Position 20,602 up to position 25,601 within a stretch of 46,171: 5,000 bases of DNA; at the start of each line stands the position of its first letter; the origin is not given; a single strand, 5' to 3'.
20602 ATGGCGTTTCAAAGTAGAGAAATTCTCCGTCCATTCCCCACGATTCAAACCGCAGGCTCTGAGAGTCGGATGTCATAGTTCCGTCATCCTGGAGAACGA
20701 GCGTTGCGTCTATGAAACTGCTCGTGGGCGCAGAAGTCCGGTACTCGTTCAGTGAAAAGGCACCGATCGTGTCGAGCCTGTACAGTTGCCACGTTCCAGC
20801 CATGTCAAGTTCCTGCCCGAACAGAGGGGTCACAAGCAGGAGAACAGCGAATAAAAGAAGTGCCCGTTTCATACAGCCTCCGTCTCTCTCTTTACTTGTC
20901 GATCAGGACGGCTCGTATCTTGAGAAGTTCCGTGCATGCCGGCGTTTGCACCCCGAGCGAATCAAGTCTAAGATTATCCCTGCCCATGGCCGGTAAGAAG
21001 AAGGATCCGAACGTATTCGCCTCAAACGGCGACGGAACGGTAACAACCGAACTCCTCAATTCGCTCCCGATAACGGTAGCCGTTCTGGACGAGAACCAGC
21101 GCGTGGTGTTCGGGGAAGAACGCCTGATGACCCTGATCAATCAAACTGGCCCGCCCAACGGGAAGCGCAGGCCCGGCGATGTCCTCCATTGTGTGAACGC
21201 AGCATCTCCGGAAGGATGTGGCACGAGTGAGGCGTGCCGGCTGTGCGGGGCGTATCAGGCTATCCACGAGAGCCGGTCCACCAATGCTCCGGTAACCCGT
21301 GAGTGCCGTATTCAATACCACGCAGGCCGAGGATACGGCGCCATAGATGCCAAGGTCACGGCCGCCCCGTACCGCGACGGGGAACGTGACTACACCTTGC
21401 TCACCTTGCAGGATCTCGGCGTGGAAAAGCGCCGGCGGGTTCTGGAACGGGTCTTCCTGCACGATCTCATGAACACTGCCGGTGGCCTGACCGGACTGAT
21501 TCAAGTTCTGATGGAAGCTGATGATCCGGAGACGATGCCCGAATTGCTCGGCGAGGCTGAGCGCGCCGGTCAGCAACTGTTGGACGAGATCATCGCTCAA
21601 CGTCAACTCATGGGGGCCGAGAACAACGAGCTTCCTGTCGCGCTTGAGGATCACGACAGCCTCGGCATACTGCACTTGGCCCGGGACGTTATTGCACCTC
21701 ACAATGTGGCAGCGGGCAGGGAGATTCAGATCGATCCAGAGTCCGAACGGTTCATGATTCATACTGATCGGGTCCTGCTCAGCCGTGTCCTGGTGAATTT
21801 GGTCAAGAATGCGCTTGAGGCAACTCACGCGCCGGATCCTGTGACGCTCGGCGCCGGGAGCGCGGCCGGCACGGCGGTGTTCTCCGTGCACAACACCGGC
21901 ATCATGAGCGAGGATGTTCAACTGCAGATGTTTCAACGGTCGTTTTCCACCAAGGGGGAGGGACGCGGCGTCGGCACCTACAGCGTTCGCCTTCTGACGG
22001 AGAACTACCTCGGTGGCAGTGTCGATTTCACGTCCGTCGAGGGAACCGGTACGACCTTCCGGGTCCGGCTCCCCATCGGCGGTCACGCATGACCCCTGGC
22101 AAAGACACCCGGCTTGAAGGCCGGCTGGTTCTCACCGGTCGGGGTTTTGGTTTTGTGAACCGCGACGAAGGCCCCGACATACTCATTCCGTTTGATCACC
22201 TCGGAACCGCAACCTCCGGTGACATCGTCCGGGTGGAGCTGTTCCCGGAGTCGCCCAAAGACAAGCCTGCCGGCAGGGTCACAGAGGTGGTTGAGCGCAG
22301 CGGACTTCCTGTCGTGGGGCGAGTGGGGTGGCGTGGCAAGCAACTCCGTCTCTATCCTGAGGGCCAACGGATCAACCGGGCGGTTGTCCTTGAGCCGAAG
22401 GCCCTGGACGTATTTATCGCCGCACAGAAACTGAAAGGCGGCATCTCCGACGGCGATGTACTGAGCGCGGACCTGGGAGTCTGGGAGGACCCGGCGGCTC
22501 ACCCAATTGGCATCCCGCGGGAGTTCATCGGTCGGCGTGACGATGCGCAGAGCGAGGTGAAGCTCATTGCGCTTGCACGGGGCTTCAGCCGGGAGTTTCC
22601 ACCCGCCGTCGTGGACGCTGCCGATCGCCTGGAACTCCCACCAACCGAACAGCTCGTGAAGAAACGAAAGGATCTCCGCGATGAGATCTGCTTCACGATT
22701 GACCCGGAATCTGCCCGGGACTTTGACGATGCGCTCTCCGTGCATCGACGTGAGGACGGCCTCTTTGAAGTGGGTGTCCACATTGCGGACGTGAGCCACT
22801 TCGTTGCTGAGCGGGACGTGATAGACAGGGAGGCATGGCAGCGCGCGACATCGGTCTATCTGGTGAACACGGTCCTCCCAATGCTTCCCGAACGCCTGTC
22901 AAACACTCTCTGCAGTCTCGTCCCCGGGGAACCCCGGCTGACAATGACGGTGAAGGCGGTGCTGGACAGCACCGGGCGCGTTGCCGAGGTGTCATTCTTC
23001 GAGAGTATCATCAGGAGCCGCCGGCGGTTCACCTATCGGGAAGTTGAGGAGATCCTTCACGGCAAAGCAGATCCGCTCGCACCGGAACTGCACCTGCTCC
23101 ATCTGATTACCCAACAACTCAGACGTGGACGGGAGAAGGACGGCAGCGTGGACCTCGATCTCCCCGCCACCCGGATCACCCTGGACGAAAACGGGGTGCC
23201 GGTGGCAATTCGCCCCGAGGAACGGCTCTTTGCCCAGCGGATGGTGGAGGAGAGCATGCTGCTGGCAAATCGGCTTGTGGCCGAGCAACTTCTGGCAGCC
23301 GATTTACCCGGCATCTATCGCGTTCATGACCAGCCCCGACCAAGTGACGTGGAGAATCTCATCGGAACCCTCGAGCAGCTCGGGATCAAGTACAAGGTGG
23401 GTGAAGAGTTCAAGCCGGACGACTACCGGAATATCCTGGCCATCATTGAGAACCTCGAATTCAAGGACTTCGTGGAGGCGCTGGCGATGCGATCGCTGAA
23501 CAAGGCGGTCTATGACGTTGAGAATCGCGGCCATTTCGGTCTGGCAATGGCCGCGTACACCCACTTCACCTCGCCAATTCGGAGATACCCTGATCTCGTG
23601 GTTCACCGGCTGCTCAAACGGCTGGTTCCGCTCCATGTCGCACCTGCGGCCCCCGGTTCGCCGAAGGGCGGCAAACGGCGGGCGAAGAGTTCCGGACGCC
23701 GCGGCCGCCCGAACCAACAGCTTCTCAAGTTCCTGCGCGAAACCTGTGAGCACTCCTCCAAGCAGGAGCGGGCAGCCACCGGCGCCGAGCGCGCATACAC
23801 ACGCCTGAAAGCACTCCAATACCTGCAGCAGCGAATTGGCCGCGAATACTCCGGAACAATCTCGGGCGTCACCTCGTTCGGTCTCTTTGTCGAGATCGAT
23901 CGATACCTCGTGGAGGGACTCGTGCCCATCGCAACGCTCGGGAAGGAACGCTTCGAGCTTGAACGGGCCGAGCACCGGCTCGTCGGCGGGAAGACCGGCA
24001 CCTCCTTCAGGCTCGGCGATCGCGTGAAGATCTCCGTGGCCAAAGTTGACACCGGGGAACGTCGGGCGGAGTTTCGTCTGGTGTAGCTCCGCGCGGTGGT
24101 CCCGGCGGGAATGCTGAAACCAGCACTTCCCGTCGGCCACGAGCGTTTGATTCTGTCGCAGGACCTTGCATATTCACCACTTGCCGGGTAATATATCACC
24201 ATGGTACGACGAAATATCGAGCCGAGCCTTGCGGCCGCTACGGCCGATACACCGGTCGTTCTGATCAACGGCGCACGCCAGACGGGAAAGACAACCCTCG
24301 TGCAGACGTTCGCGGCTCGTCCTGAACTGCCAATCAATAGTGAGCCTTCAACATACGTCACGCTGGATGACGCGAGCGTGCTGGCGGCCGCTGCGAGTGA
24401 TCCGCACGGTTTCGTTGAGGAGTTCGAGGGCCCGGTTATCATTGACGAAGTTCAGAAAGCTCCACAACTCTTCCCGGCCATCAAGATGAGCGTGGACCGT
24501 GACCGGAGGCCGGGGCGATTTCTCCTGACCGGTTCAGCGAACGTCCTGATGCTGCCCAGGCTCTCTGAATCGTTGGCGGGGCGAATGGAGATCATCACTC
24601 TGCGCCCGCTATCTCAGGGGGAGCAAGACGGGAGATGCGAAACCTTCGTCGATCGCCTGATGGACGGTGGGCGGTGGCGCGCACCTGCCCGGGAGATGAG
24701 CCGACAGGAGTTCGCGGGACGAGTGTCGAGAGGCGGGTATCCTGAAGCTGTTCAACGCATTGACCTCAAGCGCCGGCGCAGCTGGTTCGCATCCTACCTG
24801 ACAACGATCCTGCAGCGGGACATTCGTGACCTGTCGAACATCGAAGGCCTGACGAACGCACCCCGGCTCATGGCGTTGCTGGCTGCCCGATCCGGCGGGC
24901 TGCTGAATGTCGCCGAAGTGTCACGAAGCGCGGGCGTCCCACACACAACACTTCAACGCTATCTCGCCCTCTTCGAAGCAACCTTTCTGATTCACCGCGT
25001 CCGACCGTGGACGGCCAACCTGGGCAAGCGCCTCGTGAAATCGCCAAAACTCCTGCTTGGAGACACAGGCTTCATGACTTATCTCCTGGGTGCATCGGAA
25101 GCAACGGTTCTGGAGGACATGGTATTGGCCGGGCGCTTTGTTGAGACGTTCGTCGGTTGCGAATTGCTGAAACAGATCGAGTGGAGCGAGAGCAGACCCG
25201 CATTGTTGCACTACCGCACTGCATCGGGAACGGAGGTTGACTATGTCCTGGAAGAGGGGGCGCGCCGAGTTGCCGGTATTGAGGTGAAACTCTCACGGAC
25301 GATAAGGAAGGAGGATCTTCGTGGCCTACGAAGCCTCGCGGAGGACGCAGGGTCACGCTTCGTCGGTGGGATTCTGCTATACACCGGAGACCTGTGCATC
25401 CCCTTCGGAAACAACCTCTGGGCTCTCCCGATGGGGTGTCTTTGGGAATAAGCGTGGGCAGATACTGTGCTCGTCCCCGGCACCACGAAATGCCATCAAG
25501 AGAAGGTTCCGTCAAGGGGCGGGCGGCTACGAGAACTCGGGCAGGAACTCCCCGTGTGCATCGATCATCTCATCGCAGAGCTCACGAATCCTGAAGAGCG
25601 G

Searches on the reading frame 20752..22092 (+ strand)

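Call 9: search_protein_families(library=pfam, proteins=[window:20752-22092:+], max_evalue=0.0001)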
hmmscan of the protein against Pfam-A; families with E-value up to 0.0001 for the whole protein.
window:20752-22092:+ (446 aa): 2 families
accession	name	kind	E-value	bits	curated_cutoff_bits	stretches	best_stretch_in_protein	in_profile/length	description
PF02518.31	HATPase_c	-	1.4e-16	61.4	26.4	1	339-442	2-109/111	Histidine kinase-, DNA gyrase B-, and HSP90-like ATPase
PF14501.12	HATPase_c_5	-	4.6e-05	23.7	22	1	343-430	6-92/102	GHKL domain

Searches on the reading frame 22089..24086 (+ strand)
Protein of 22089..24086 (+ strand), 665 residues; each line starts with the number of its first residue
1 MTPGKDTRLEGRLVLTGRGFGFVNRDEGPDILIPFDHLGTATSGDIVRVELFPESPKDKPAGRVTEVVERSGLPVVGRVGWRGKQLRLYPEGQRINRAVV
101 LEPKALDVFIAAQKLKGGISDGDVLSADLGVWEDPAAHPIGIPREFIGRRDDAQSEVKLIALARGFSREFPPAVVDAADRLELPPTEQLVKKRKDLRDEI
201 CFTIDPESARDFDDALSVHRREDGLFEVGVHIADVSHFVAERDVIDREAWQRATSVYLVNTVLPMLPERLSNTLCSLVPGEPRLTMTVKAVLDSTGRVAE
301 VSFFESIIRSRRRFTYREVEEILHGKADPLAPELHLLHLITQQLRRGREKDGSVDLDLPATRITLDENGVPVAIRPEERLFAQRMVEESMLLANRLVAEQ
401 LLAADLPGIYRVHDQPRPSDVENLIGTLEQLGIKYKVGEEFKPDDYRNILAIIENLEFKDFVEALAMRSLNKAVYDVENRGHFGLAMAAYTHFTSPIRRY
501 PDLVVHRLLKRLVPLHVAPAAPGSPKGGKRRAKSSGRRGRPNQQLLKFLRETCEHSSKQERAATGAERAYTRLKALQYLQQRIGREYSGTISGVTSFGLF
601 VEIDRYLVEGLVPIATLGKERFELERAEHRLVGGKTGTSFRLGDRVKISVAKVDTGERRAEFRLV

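Call 9: search_protein_families(library=pfam, proteins=[window:22089-24086:+], max_evalue=0.0001)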
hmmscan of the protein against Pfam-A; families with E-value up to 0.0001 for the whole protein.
window:22089-24086:+ (665 aa): 4 families
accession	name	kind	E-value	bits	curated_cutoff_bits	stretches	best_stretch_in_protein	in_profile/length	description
PF00773.25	RNB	-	2.8e-108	362.5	29.3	1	193-512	1-323/326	RNB domain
PF17876.7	CSD2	-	1.4e-11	44.7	26.2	0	29-71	11-53/74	Cold shock domain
PF00575.29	S1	-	8.9e-10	39.3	22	1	582-661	3-70/74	S1 RNA binding domain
PF08206.17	OB_RNB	-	3.7e-09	36.6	24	1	11-67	1-58/58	Ribonuclease B OB domain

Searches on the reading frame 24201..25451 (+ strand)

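Call 9: search_protein_families(library=pfam, proteins=[window:24201-25451:+], max_evalue=0.0001)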
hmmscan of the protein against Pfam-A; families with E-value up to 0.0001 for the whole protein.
window:24201-25451:+ (416 aa): 2 families
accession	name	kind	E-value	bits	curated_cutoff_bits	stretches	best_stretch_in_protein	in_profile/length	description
PF13635.12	DUF4143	-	1.1e-43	149.2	28.1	1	205-365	1-160/160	Domain of unknown function (DUF4143)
PF13173.12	AAA_14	-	2.4e-27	95.9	27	1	17-141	2-127/129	AAA domain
